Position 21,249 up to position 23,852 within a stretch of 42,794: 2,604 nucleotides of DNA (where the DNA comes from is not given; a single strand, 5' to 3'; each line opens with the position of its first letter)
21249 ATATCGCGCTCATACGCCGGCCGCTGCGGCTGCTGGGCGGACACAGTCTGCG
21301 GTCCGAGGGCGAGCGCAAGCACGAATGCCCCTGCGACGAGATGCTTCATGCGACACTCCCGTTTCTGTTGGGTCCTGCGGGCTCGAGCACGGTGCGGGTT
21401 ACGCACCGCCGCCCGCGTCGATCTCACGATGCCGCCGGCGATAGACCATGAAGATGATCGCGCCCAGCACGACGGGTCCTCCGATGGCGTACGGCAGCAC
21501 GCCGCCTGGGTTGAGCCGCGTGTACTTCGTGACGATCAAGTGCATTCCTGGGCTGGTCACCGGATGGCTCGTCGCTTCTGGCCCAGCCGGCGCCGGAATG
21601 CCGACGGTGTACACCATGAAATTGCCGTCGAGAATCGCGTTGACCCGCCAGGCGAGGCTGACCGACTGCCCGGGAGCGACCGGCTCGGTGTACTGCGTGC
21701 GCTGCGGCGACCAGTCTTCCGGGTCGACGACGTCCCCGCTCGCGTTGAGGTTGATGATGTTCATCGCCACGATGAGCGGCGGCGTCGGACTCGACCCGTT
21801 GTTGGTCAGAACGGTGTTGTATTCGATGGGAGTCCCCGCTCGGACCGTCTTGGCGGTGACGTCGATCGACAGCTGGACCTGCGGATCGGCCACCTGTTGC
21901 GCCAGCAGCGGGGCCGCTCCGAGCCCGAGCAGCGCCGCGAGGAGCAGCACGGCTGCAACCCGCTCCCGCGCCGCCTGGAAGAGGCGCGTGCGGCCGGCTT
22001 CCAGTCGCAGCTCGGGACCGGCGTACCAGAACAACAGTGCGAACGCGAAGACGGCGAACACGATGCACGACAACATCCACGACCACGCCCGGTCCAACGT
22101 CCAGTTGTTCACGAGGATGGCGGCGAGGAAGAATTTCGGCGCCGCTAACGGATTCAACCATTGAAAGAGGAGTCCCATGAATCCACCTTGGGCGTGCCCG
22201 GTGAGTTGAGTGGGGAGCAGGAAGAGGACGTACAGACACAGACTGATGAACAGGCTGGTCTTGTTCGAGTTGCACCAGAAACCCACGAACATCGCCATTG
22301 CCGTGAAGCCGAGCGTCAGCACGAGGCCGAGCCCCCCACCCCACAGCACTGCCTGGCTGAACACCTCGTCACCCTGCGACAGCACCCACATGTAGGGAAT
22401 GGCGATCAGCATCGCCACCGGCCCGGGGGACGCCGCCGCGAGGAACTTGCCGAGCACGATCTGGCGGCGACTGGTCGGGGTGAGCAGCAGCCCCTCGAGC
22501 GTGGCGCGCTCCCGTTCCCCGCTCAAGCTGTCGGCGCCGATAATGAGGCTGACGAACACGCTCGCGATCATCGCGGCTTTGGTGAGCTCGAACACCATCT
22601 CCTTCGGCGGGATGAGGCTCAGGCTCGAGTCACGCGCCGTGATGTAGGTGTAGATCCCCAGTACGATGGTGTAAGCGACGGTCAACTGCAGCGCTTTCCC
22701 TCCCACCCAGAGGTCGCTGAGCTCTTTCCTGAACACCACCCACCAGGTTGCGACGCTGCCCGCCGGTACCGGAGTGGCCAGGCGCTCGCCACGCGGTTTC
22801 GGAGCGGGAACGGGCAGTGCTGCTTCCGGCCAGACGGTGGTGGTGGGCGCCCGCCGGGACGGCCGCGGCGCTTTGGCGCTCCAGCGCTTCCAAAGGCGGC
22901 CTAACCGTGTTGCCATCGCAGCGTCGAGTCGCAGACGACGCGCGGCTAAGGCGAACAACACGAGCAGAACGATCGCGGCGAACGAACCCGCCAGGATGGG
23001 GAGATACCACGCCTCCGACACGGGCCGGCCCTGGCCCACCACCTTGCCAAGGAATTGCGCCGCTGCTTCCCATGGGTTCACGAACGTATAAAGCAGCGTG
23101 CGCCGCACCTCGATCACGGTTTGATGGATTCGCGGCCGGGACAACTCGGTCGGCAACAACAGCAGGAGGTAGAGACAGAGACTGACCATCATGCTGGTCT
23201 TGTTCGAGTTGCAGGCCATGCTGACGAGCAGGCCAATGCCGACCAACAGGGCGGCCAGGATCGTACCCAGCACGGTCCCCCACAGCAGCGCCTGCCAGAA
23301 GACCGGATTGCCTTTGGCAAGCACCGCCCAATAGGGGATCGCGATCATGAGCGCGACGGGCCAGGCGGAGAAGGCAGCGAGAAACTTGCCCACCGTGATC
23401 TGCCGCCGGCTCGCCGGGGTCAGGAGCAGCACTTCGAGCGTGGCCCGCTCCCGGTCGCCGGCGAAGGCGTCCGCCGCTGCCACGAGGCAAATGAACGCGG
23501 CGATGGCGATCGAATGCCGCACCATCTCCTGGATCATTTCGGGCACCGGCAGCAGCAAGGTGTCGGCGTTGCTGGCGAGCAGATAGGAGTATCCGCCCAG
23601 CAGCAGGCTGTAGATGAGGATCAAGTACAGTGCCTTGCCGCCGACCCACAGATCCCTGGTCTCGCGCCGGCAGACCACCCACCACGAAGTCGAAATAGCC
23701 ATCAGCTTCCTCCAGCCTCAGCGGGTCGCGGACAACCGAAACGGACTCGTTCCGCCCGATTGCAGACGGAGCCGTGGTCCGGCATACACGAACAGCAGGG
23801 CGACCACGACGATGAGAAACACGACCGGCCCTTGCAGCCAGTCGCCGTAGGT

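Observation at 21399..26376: One ATPase gene followed by four homologous ABC-2 membrane modules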

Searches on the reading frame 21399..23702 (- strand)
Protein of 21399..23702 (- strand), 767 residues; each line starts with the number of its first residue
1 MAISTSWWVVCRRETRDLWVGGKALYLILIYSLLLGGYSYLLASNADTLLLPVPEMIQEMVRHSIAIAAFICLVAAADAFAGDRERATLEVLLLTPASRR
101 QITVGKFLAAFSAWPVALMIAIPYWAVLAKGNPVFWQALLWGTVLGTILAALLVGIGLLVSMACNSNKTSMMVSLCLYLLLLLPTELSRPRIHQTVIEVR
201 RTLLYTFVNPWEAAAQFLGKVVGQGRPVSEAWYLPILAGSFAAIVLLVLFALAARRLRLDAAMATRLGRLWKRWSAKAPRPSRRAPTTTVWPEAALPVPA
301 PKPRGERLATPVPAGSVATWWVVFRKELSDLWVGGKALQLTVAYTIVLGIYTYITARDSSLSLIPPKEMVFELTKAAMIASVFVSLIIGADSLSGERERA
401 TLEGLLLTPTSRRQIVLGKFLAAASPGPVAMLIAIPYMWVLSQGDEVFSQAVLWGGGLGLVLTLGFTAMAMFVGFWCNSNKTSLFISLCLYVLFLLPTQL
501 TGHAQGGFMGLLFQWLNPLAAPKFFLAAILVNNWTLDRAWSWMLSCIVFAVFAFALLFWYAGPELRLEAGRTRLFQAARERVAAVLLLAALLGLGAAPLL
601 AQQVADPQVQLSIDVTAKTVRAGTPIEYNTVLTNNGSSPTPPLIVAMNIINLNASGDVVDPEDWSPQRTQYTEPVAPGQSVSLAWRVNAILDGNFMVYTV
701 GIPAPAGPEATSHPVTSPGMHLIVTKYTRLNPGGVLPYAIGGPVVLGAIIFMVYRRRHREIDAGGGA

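Call 5: search_protein_families(library=pfam, proteins=[window:21399-23702:-], max_evalue=0.1)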
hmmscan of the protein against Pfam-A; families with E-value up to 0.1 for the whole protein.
window:21399-23702:- (767 aa): 5 families
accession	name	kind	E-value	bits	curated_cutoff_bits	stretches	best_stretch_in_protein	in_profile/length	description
PF12679.13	ABC2_membrane_2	-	1.3e-31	110.4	27.2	2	67-252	77-273/283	ABC-2 family transporter protein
PF13346.12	ABC2_membrane_5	-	1.8e-12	47.7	25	2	378-503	40-166/205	ABC-2 family transporter protein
PF12698.13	ABC2_membrane_3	-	6.2e-09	35.9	31.6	2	377-558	168-346/347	ABC-2 family transporter protein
PF12730.13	ABC2_membrane_4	-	1.9e-06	28.4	27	2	57-182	48-176/179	ABC-2 family transporter protein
PF03379.19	CcmB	-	0.001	19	24.9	1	68-184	56-169/215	CcmB protein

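Call 6: search_protein_families(library=ncbifam, proteins=[window:21399-23702:-], max_evalue=0.1)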
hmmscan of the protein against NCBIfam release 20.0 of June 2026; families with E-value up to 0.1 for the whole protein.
window:21399-23702:- (767 aa): 3 families
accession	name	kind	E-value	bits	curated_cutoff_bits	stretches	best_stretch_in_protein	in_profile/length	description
NF041647.1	ABC_perm_CPBP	equivalog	1.3e-17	63.8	435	2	389-559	209-390/636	ABC transporter permease subunit/CPBP intramembrane protease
TIGR03518.1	ABC_perm_GldF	equivalog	9.4e-14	52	288.5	2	69-182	60-179/240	gliding motility-associated ABC transporter permease subunit GldF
NF038293.1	permease_SagH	equivalog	7.7e-06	24.9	450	2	72-176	192-295/370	SagH family ABC transporter permease subunit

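Call 9: find_homologous_proteins(query=window:21399-23702:-, max_evalue=1e-10)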
Query window:21399-23702:- (767 aa): 1297 proteins with E <= 1e-10 among 8000 candidates; the best 120 are listed.
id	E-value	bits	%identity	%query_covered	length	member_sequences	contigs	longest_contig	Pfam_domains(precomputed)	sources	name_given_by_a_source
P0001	0.0e+0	1691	100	100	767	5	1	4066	PF13346.13,PF12679.14,PF12730.14,PF12698.14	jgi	-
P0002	0.0e+0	1549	91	100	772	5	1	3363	PF13346.13,PF12679.14,PF12730.14,PF12698.14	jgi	-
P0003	0.0e+0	1547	91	100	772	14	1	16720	PF13346.13,PF12679.14,PF12730.14,PF12698.14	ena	-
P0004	0.0e+0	1497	88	100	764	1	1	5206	PF13346.13,PF12679.14,PF12730.14,PF12698.14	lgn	-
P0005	0.0e+0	1492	87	99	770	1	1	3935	PF13346.13,PF12679.14,PF12730.14,PF12698.14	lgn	-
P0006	0.0e+0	1348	79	99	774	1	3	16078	PF13346.13,PF12679.14,PF01061.30,PF12698.14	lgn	-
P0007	0.0e+0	1276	76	100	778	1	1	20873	PF13346.13,PF12679.14,PF12730.14,PF12698.14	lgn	-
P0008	0.0e+0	1263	76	99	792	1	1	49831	PF13346.13,PF12679.14,PF12698.14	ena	-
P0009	0.0e+0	1253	75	100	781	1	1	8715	PF13346.13,PF12679.14,PF12730.14,PF12698.14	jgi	jgi:ABC-type transport system involved in multi-copper enzyme maturation permease subunit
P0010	0.0e+0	1243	74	100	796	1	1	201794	PF13346.13,PF12679.14,PF12730.14,PF12698.14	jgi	jgi:ABC-type transport system involved in multi-copper enzyme maturation permease subunit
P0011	0.0e+0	1238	73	99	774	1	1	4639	PF13346.13,PF12679.14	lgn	-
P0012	0.0e+0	1238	73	100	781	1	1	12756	PF13346.13,PF12679.14,PF12698.14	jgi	jgi:ABC-2 type transport system permease protein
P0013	0.0e+0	1171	69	99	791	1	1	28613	PF13346.13,PF12679.14,PF12698.14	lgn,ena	-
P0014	0.0e+0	1167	70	99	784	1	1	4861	PF13346.13,PF12679.14,PF12730.14,PF12698.14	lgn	-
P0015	0.0e+0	1163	70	99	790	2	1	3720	PF13346.13,PF12679.14,PF01061.30,PF12730.14,PF12698.14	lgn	-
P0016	0.0e+0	1162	68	99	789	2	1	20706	PF13346.13,PF12679.14,PF12698.14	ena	-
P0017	0.0e+0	1161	68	100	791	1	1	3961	PF13346.13,PF12679.14,PF12730.14,PF12698.14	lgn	-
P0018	0.0e+0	1160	68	99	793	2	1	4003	PF13346.13,PF12679.14,PF12730.14,PF12698.14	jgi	jgi:ABC-type transport system involved in multi-copper enzyme maturation permease subunit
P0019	0.0e+0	1155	68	99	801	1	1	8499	PF13346.13,PF12679.14,PF12698.14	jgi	jgi:ABC-type transport system involved in multi-copper enzyme maturation permease subunit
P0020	0.0e+0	1154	69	99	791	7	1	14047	PF13346.13,PF12679.14,PF01061.30,PF12730.14,PF12698.14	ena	-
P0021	0.0e+0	1152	70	99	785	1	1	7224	PF13346.13,PF12679.14,PF01061.30,PF12698.14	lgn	-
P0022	0.0e+0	1147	67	100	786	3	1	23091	PF13346.13,PF12679.14,PF01061.30,PF12730.14,PF12698.14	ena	-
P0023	0.0e+0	1142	67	100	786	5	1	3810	PF13346.13,PF12679.14,PF01061.30,PF12698.14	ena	-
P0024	0.0e+0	1139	67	100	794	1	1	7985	PF13346.13,PF12679.14,PF01061.30,PF12730.14,PF12698.14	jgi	jgi:ABC-type transport system involved in multi-copper enzyme maturation permease subunit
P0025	0.0e+0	1133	67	100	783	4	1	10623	PF13346.13,PF12679.14,PF12730.14,PF12698.14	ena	-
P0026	0.0e+0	1126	68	100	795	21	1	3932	PF13346.13,PF12679.14,PF12730.14,PF12698.14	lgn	-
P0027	0.0e+0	1125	67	100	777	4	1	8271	PF13346.13,PF12679.14,PF12730.14,PF12698.14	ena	-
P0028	0.0e+0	1122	66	100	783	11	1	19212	PF13346.13,PF12679.14,PF12730.14,PF12698.14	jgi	jgi:ABC-type transport system involved in multi-copper enzyme maturation permease subunit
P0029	0.0e+0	1121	67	99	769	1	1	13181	PF13346.13,PF12679.14,PF01061.30,PF12730.14,PF12698.14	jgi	jgi:ABC-2 type transport system permease protein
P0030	0.0e+0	1120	66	99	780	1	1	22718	PF13346.13,PF12679.14,PF12730.14,PF12698.14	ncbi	-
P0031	0.0e+0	1119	66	100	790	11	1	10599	PF13346.13,PF12679.14,PF12730.14,PF12698.14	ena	-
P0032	0.0e+0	1117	66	100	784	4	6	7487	PF13346.13,PF12679.14,PF01061.30,PF12730.14,PF12698.14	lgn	-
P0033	0.0e+0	1112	66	99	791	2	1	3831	PF13346.13,PF12679.14,PF01061.30,PF12730.14,PF12698.14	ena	-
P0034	0.0e+0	1098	65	99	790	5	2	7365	PF13346.13,PF12679.14,PF01061.30,PF12730.14,PF12698.14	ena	-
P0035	0.0e+0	1096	65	99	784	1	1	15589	PF13346.13,PF12679.14,PF12730.14,PF12698.14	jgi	jgi:ABC-2 type transport system permease protein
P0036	0.0e+0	1094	66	99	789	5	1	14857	PF13346.13,PF12679.14,PF12698.14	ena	-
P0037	0.0e+0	1092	66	99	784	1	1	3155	PF13346.13,PF12679.14,PF12698.14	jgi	-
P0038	0.0e+0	1075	73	87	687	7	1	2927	PF13346.13,PF12679.14,PF12698.14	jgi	jgi:ABC-2 type transport system permease protein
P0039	0.0e+0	1026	62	99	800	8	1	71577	PF13346.13,PF12679.14,PF12730.14,PF12698.14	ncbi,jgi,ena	-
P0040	1.6e-290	984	61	99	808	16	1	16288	PF13346.13,PF12679.14,PF12698.14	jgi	-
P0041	1.2e-283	961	60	99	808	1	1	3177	PF13346.13,PF12679.14,PF01061.30,PF12730.14,PF12698.14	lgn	-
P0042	1.9e-282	957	60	99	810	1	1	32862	PF13346.13,PF12679.14,PF01061.30,PF12698.14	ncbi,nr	ncbi:MAG: ABC transporter permease subunit [Acidobacteria bacterium]|nr:ABC transporter permease sub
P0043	2.2e-281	954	59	99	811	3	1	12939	PF13346.13,PF12679.14,PF12698.14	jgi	jgi:ABC-type transport system involved in multi-copper enzyme maturation permease subunit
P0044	5.9e-276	936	57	99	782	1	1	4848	PF13346.13,PF12679.14,PF01061.30,PF12730.14,PF12698.14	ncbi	-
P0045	4.1e-274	930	57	99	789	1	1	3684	PF13346.13,PF12679.14,PF12730.14,PF12698.14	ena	-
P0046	1.7e-273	928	58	99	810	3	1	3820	PF13346.13,PF12679.14,PF01061.30,PF12730.14,PF12698.14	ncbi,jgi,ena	-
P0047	4.2e-273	927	58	100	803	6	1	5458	PF13346.13,PF12679.14,PF12698.14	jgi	jgi:ABC-type transport system involved in multi-copper enzyme maturation permease subunit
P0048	6.3e-273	926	58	100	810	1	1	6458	PF13346.13,PF12679.14,PF01061.30,PF12730.14,PF12698.14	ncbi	-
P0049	2.0e-272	924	56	100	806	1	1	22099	PF13346.13,PF12679.14,PF12730.14,PF12698.14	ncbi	-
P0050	7.9e-272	922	57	99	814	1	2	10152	PF13346.13,PF12679.14,PF01061.30,PF12730.14,PF12698.14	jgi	jgi:ABC-type transport system involved in multi-copper enzyme maturation permease subunit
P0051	8.2e-272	922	57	100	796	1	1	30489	PF13346.13,PF12679.14,PF12730.14,PF12698.14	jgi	jgi:ABC-2 type transport system permease protein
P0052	2.8e-271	921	57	100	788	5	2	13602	PF13346.13,PF12679.14,PF01061.30,PF12730.14,PF12698.14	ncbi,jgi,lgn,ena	-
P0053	1.0e-270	919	56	99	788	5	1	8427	PF13346.13,PF12679.14,PF01061.30,PF12730.14,PF12698.14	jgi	jgi:ABC-type transport system involved in multi-copper enzyme maturation permease subunit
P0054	2.1e-270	918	58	99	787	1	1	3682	PF13346.13,PF12679.14,PF01061.30,PF12730.14,PF12698.14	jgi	jgi:ABC-2 type transport system permease protein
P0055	3.8e-270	917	57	100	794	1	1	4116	PF13346.13,PF12679.14,PF12730.14,PF12698.14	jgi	-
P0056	3.0e-269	914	57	99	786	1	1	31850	PF13346.13,PF12679.14,PF12730.14,PF12698.14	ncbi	-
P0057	3.1e-268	910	57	99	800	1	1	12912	PF13346.13,PF12679.14,PF12698.14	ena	-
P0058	1.9e-267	908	56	100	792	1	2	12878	PF13346.13,PF12679.14,PF12730.14,PF12698.14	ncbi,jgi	ncbi:MAG: ABC transporter permease subunit [Gemmatimonadales bacterium]|jgi:ABC-type transport syste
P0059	1.2e-266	905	56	99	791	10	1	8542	PF13346.13,PF12679.14,PF12730.14,PF12698.14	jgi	jgi:ABC-type transport system involved in multi-copper enzyme maturation permease subunit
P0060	6.3e-266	903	56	99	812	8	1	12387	PF12679.14,PF12698.14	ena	-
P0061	4.5e-264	897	56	99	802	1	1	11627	PF13346.13,PF12679.14,PF01061.30,PF12730.14,PF12698.14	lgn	-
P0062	4.6e-263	893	57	99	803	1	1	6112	PF13346.13,PF12679.14,PF01061.30,PF12730.14,PF12698.14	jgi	jgi:ABC-type transport system involved in multi-copper enzyme maturation permease subunit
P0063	4.9e-262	890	55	99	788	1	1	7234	PF13346.13,PF12679.14,PF01061.30,PF12730.14,PF12698.14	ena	-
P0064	1.5e-261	888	55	99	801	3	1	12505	PF13346.13,PF12679.14,PF01061.30,PF12698.14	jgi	-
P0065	1.4e-260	885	57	99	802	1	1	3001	PF13346.13,PF12679.14,PF01061.30,PF12730.14,PF12698.14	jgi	jgi:ABC-2 type transport system permease protein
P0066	1.6e-259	882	56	99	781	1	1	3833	PF12679.14,PF01061.30,PF12698.14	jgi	-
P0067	1.7e-258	878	54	99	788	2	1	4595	PF13346.13,PF12679.14,PF12730.14,PF12698.14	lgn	-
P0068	2.9e-258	877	55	99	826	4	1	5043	PF13346.13,PF12679.14,PF01061.30,PF12730.14,PF12698.14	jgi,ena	-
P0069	8.5e-258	876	55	100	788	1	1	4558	PF13346.13,PF12679.14,PF01061.30,PF12730.14,PF12698.14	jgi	-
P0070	5.1e-257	873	55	99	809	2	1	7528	PF13346.13,PF12679.14,PF01061.30,PF12730.14,PF12698.14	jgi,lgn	jgi:ABC-2 type transport system permease protein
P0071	1.2e-255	869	55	99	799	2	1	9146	PF13346.13,PF12679.14,PF01061.30,PF12698.14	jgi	jgi:ABC-type transport system involved in multi-copper enzyme maturation permease subunit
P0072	1.2e-255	869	54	99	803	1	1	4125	PF12679.14,PF01061.30,PF12698.14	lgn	-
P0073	2.0e-254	865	57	99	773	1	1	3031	PF13346.13,PF12679.14,PF01061.30,PF12730.14,PF12698.14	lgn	-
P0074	1.1e-253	862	57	100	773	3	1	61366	PF13346.13,PF12679.14,PF01061.30,PF12730.14,PF12698.14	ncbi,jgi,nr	ncbi:MAG TPA: ABC transporter permease subunit [Gemmatimonadales bacterium]|jgi:ABC-2 type transport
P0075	1.3e-253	862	54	100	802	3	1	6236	PF13346.13,PF12679.14,PF01061.30,PF12730.14,PF12698.14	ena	-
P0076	3.2e-253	861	55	99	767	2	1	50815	PF13346.13,PF12679.14,PF01061.30,PF12730.14,PF12698.14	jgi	jgi:ABC-type transport system involved in multi-copper enzyme maturation permease subunit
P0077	7.8e-253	860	56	99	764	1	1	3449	PF13346.13,PF12679.14,PF01061.30,PF12730.14,PF12698.14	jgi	jgi:ABC-2 type transport system permease protein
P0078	1.1e-252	859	54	99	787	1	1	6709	PF13346.13,PF12679.14,PF12730.14,PF12698.14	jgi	-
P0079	6.6e-252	856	54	99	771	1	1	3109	PF13346.13,PF12679.14,PF01061.30,PF12730.14,PF12698.14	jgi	jgi:ABC-type transport system involved in multi-copper enzyme maturation permease subunit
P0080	7.3e-252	856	56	99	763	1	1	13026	PF13346.13,PF12679.14,PF01061.30,PF12730.14,PF12698.14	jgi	jgi:ABC-type transport system involved in multi-copper enzyme maturation permease subunit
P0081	1.8e-251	855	54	99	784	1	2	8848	PF13346.13,PF12679.14,PF01061.30,PF12698.14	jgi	jgi:ABC-type transport system involved in multi-copper enzyme maturation permease subunit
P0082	2.3e-251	855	54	99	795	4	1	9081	PF13346.13,PF12679.14,PF01061.30,PF12730.14,PF12698.14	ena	-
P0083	3.3e-251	854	53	99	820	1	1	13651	PF13346.13,PF12679.14,PF12698.14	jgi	jgi:ABC-2 type transport system permease protein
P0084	6.3e-251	853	55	99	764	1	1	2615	PF13346.13,PF12679.14,PF01061.30,PF12730.14,PF12698.14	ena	-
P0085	6.5e-251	853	55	99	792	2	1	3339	PF13346.13,PF12679.14,PF01061.30,PF12730.14,PF12698.14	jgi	jgi:ABC-2 type transport system permease protein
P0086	1.3e-250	852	56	99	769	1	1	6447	PF13346.13,PF12679.14,PF01061.30,PF12730.14,PF12698.14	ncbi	-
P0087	1.6e-250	852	54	99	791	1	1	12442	PF13346.13,PF12679.14,PF01061.30,PF12730.14,PF12698.14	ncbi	-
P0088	4.4e-250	850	53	99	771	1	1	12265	PF13346.13,PF12679.14,PF01061.30,PF12730.14,PF12698.14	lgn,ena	-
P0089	7.8e-250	850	53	100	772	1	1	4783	PF13346.13,PF12679.14,PF01061.30,PF12730.14,PF12698.14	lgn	-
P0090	1.4e-249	849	54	100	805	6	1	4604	PF13346.13,PF12679.14,PF01061.30,PF12730.14,PF12698.14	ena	-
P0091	5.8e-249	847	55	99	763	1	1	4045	PF13346.13,PF12679.14,PF01061.30,PF12730.14,PF12698.14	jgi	jgi:ABC-type transport system involved in multi-copper enzyme maturation permease subunit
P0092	6.3e-249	847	54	99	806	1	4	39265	PF13346.13,PF12679.14,PF01061.30,PF12698.14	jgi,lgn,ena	-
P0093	6.7e-249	846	54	99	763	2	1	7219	PF13346.13,PF12679.14,PF01061.30,PF12730.14,PF12698.14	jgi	jgi:ABC-type transport system involved in multi-copper enzyme maturation permease subunit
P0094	1.1e-248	846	54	99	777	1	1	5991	PF13346.13,PF12679.14,PF01061.30,PF12730.14,PF12698.14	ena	-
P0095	2.9e-248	844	54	99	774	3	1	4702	PF13346.13,PF12679.14,PF01061.30,PF12730.14,PF12698.14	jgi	jgi:ABC-type transport system involved in multi-copper enzyme maturation permease subunit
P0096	5.0e-248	844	54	99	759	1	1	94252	PF13346.13,PF12679.14,PF01061.30,PF12730.14,PF12698.14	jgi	jgi:ABC-type transport system involved in multi-copper enzyme maturation permease subunit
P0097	9.3e-248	843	56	95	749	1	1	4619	PF13346.13,PF12679.14,PF12730.14,PF12698.14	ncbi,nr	ncbi:MAG TPA: ABC transporter permease subunit, partial [Gemmatimonadales bacterium]|nr:ABC transpor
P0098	6.9e-247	840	54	99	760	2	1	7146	PF13346.13,PF12679.14,PF01061.30,PF12730.14,PF12698.14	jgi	-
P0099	1.8e-246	838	53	99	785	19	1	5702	PF13346.13,PF12679.14,PF01061.30,PF12730.14,PF12698.14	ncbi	-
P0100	3.3e-246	838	54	100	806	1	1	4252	PF13346.13,PF12679.14,PF01061.30,PF12730.14,PF12698.14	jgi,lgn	-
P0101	1.6e-244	832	53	99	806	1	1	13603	PF13346.13,PF12679.14,PF01061.30,PF12730.14,PF12698.14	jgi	jgi:ABC-2 type transport system permease protein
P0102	2.0e-243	828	53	99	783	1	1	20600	PF13346.13,PF12679.14,PF01061.30,PF12730.14,PF12698.14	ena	-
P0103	4.7e-243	827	53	99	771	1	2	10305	PF13346.13,PF12679.14,PF01061.30,PF12730.14,PF12698.14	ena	-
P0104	6.3e-243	827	53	99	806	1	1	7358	PF13346.13,PF12679.14,PF01061.30,PF12730.14,PF12698.14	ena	-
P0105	3.2e-242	824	54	99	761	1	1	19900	PF13346.13,PF12679.14,PF01061.30,PF12730.14,PF12698.14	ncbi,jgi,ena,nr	ncbi:MAG TPA: ABC transporter permease subunit [Candidatus Binatia bacterium]|nr:ABC transporter per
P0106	4.7e-242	824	52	99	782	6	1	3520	PF13346.13,PF12679.14,PF01061.30,PF12730.14,PF12698.14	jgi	jgi:ABC-type transport system involved in multi-copper enzyme maturation permease subunit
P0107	1.5e-239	816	54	99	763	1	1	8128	PF13346.13,PF12679.14,PF01061.30,PF12730.14,PF12698.14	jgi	jgi:ABC-type transport system involved in multi-copper enzyme maturation permease subunit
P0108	1.1e-237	809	52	99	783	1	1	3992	PF13346.13,PF12679.14,PF01061.30,PF12698.14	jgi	jgi:ABC-2 type transport system permease protein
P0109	1.5e-237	809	53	99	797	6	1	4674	PF13346.13,PF12679.14,PF01061.30,PF12730.14,PF12698.14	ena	-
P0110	1.4e-236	806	53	100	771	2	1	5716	PF12679.14,PF12730.14,PF12698.14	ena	-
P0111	1.6e-235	802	54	96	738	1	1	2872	PF13346.13,PF12679.14,PF01061.30,PF12730.14,PF12698.14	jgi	jgi:ABC-2 type transport system permease protein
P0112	5.9e-233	794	53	99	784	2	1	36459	PF12679.14,PF12730.14,PF12698.14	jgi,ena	-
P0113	7.5e-232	790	53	99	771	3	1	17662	PF13346.13,PF12679.14,PF12730.14,PF12698.14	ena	-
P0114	2.5e-231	788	70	66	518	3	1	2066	PF13346.13,PF12679.14,PF12698.14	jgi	-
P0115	1.1e-224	766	52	99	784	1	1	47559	PF12679.14,PF12730.14,PF12698.14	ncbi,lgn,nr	ncbi:MAG TPA: ABC transporter permease subunit [Gemmatimonadales bacterium]|nr:ABC transporter perme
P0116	1.4e-222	759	74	60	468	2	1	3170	PF13346.13,PF12679.14,PF01061.30,PF12698.14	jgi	jgi:ABC-2 type transport system permease protein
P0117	1.4e-216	740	55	87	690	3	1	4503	PF12679.14,PF01061.30,PF12730.14,PF12698.14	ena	-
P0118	1.9e-207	709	71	58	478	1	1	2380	PF12679.14,PF12698.14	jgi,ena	-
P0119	4.8e-205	701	52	86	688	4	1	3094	PF13346.13,PF12679.14,PF12730.14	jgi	jgi:ABC-2 type transport system permease protein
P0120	3.4e-199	682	54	75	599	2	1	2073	PF13346.13,PF12679.14,PF12698.14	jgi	jgi:ABC-type transport system involved in cytochrome c biogenesis permease component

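Call 10: find_encoding_contigs(protein=P0010, flank=10000, max_places=2)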
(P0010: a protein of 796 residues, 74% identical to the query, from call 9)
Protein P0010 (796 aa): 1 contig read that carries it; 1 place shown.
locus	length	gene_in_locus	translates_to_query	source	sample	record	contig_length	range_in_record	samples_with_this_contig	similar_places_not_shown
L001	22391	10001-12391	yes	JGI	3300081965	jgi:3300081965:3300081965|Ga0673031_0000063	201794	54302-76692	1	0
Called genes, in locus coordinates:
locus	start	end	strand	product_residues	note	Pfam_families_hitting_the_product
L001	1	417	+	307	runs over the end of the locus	-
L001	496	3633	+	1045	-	PF00873:ACR_tran, PF02355:SecD_SecF_C (faint)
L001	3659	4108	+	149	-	-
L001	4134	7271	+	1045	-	PF00873:ACR_tran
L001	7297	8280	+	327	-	PF00005:ABC_tran, PF13304:AAA_21 (faint)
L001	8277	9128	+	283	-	PF01061:ABC2_membrane, PF12679:ABC2_membrane_2, PF13346:ABC2_membrane_5 (weak), PF12698:ABC2_membrane_3 (weak)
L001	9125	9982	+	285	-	PF12679:ABC2_membrane_2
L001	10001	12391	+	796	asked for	PF12679:ABC2_membrane_2, PF12730:ABC2_membrane_4 (faint), PF12679:ABC2_membrane_2, PF13346:ABC2_membrane_5 (weak), PF12698:ABC2_membrane_3 (weak)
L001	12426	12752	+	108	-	-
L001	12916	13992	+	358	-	PF16930:Porin_5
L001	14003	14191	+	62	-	-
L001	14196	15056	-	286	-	-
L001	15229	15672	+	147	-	PF11396:PepSY_like (faint)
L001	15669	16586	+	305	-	PF00149:Metallophos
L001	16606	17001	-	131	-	-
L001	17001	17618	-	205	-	PF28474:DUF8412, PF13376:OmdA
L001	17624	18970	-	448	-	PF01235:Na_Ala_symp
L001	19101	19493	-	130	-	PF13787:HXXEE (weak)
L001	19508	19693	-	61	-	-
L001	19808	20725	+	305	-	PF02678:Pirin, PF05726:Pirin_C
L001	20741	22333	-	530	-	PF00069:Pkinase, PF07714:PK_Tyr_Ser-Thr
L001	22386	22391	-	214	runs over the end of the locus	PF00484:Pro_CA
